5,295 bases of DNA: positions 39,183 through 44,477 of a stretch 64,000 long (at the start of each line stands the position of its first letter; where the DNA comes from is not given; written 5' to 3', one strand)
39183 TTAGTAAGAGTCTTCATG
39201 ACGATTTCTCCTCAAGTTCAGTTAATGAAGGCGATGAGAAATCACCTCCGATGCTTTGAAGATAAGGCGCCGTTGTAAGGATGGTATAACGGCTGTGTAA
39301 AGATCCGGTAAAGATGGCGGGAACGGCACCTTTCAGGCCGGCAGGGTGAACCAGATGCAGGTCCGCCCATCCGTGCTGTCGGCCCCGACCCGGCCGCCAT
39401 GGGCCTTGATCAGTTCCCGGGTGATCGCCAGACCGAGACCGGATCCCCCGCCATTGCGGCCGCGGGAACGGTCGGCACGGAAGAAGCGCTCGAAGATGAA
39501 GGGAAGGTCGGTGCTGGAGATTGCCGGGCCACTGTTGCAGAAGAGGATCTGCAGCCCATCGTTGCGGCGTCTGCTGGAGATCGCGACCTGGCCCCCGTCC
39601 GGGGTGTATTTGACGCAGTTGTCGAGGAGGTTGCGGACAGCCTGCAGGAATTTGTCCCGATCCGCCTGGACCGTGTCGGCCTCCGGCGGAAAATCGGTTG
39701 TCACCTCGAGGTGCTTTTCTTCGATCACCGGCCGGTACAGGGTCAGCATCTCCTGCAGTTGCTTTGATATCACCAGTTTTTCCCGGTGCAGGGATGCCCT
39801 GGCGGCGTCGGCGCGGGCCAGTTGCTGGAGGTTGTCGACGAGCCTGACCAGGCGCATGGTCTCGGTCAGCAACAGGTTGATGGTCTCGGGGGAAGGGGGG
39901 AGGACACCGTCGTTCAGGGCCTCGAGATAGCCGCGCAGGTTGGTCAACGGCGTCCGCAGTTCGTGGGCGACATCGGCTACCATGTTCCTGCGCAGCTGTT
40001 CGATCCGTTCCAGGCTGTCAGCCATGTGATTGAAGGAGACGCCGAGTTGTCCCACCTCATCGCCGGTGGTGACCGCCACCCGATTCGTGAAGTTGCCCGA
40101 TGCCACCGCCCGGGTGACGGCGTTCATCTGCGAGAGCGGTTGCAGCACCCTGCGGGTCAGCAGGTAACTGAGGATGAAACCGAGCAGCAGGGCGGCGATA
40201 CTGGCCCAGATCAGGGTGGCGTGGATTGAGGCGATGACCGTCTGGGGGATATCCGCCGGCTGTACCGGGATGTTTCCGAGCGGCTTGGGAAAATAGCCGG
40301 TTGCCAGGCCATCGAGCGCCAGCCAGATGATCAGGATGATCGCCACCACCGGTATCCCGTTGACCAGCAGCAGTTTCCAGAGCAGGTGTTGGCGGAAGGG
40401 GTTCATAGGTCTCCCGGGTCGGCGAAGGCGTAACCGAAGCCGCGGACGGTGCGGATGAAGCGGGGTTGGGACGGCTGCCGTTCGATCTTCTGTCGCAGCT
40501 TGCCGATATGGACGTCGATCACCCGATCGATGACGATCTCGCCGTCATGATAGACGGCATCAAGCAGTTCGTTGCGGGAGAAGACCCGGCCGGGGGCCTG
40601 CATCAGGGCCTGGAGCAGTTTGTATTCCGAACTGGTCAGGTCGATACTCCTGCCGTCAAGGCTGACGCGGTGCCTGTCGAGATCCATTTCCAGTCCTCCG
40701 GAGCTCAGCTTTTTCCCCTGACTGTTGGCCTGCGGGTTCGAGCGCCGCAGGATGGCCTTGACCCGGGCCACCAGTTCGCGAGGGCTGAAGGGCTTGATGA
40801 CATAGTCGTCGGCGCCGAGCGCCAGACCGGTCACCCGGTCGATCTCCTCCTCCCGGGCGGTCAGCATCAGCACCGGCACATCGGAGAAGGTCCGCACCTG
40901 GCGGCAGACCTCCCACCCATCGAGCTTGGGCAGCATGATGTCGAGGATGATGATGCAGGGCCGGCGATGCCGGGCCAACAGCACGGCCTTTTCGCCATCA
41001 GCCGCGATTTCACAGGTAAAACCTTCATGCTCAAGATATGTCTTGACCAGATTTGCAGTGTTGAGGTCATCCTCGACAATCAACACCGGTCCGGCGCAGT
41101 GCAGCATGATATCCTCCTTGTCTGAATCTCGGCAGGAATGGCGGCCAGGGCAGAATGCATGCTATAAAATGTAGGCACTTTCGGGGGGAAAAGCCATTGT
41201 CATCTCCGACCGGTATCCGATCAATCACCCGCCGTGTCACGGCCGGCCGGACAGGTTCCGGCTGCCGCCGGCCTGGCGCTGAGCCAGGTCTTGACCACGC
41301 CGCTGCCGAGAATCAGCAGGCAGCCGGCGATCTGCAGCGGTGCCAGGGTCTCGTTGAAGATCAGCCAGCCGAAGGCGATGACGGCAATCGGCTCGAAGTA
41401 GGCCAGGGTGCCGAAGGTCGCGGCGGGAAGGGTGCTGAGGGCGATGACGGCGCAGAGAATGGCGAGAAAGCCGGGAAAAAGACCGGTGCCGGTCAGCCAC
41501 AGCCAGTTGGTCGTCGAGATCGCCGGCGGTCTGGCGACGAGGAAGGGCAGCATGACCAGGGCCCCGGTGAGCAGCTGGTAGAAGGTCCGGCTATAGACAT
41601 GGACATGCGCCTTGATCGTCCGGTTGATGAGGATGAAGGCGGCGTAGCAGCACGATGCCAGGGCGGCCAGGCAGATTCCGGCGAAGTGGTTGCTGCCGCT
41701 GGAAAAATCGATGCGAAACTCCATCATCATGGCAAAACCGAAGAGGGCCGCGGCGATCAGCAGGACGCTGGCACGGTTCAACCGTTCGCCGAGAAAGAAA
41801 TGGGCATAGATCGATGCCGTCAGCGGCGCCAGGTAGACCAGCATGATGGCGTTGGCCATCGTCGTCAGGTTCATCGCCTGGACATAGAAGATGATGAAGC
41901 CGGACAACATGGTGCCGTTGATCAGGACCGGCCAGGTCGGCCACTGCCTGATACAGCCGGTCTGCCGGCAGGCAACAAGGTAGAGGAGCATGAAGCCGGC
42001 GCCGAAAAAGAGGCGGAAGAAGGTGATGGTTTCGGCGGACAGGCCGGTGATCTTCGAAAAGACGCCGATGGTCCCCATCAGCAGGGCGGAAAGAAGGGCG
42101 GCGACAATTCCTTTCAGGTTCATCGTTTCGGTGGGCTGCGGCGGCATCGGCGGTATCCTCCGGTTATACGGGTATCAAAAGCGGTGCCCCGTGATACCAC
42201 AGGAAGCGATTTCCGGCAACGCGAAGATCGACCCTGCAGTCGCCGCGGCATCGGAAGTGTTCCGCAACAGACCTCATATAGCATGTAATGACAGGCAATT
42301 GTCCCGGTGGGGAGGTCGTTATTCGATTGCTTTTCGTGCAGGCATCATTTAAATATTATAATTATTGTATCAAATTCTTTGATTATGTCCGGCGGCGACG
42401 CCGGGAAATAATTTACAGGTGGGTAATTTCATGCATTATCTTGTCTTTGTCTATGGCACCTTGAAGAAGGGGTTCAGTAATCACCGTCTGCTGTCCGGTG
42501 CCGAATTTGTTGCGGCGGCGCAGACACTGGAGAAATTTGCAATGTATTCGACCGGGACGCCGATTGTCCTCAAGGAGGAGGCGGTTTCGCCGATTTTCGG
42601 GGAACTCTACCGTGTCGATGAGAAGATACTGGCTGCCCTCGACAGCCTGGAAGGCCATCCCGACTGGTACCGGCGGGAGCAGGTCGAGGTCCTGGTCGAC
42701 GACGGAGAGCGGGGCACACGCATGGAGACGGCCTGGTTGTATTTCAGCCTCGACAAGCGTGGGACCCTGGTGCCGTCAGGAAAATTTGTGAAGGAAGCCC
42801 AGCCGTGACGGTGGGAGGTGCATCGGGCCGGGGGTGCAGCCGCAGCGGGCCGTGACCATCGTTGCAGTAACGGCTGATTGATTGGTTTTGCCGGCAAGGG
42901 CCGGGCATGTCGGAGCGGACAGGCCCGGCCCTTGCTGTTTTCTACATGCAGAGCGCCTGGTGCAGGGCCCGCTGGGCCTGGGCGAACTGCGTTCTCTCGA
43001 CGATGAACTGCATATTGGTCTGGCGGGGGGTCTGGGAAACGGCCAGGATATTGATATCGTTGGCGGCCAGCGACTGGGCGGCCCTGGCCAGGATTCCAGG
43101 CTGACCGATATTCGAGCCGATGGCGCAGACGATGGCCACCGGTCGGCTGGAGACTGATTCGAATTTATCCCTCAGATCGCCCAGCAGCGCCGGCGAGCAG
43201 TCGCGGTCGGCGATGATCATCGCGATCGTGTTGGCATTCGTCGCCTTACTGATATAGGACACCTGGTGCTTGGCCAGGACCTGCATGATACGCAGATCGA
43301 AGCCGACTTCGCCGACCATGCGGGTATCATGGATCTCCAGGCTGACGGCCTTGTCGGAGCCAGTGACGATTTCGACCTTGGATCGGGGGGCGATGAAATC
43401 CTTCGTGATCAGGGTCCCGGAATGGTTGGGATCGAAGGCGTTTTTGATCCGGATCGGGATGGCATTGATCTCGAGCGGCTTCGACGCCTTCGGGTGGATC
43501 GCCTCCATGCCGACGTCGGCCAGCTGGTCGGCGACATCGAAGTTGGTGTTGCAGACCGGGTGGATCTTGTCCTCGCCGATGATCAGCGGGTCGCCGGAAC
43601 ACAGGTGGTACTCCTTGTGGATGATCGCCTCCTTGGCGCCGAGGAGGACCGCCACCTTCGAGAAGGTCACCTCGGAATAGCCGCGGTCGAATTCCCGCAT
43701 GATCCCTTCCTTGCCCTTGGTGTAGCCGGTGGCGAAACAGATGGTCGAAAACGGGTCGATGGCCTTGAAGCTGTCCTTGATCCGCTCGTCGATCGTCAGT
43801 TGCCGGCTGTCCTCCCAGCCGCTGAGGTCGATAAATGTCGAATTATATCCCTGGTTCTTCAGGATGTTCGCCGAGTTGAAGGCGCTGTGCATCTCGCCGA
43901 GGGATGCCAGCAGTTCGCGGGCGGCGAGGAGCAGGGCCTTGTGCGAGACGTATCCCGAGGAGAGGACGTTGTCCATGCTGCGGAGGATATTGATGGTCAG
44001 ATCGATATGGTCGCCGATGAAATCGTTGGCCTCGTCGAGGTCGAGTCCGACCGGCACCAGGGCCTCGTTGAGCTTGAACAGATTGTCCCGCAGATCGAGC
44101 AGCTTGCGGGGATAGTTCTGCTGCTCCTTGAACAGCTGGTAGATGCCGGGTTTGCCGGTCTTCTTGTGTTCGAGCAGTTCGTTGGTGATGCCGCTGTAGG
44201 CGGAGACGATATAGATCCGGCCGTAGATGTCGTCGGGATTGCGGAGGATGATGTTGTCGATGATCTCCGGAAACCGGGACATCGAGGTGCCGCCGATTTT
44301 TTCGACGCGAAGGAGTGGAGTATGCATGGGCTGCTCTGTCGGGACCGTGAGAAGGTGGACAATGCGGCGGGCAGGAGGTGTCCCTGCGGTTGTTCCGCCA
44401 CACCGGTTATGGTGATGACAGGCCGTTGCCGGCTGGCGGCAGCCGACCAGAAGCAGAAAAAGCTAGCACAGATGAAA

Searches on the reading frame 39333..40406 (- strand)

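Call 37: search_protein_families(library=pfam, proteins=[window:39333-40406:-], max_evalue=0.00001)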
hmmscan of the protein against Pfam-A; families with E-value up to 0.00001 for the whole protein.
window:39333-40406:- (357 aa): 3 families
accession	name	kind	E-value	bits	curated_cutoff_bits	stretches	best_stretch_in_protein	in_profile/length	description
PF02518.31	HATPase_c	-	1.7e-23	83.6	26.4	1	249-356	2-108/111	Histidine kinase-, DNA gyrase B-, and HSP90-like ATPase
PF00672.30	HAMP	-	1.3e-17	64.3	25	1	82-133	1-52/53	HAMP domain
PF00512.31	HisKA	-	2.2e-16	60.1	26.9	1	139-201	2-65/66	His Kinase A (phospho-acceptor) domain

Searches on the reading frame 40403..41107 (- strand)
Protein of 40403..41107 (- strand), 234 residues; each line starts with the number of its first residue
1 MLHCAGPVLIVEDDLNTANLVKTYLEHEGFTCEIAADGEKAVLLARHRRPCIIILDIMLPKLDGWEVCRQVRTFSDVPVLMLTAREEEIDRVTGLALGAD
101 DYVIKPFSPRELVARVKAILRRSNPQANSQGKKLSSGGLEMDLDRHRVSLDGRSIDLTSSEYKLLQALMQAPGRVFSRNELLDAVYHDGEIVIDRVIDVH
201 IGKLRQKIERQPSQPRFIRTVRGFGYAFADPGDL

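Call 72: search_protein_families(library=pfam, proteins=[window:40403-41107:-], max_evalue=0.0001)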
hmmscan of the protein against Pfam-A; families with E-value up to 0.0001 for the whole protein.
window:40403-41107:- (234 aa): 2 families
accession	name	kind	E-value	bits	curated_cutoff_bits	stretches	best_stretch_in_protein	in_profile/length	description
PF00072.30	Response_reg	-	9.1e-28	97.1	30.2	1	8-117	1-111/111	Response regulator receiver domain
PF00486.34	Trans_reg_C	-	1e-26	93.2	26.2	1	152-228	1-77/77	Transcriptional regulatory protein, C terminal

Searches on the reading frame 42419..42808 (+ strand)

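Call 72: search_protein_families(library=pfam, proteins=[window:42419-42808:+], max_evalue=0.0001)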
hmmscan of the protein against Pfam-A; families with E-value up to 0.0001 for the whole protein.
window:42419-42808:+ (129 aa): 2 families
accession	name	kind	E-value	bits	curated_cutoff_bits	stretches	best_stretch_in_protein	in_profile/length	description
PF06094.17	GGACT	-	2.5e-27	96.3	22.8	1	9-123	1-118/120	Gamma-glutamyl cyclotransferase, AIG2-like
PF13772.11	AIG2_2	-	2e-05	25.4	27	1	59-123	2-62/83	AIG2-like family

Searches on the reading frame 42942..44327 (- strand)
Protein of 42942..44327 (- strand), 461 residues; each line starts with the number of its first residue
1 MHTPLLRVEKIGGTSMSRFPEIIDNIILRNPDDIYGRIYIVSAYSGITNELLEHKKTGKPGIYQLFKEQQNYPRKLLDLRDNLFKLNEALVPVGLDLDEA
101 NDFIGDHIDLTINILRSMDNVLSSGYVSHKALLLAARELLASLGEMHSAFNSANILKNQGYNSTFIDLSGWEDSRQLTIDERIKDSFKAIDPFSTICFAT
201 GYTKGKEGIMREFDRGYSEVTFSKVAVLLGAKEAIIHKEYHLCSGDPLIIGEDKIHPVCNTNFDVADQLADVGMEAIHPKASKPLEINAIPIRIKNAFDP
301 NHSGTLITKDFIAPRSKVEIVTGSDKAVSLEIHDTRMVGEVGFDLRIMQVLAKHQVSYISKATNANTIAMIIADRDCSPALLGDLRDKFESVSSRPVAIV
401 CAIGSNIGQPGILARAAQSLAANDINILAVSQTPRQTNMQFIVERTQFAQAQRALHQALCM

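Call 59: search_protein_families(library=pfam, proteins=[window:42942-44327:-], max_evalue=0.0001)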
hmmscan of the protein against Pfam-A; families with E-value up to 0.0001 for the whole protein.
window:42942-44327:- (461 aa): 4 families
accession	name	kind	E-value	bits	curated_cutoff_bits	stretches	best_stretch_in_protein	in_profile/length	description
PF00696.33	AA_kinase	-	6.5e-15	55.9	24.9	1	7-296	3-234/234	Amino acid kinase family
PF22468.2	ACT_9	-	6.9e-15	55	27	1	400-459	1-61/61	ACT domain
PF13840.12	ACT_7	-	6.7e-10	39.1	27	1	395-457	4-65/65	ACT domain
PF01842.31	ACT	-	1.4e-05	25.2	27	1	409-458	10-64/66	ACT domain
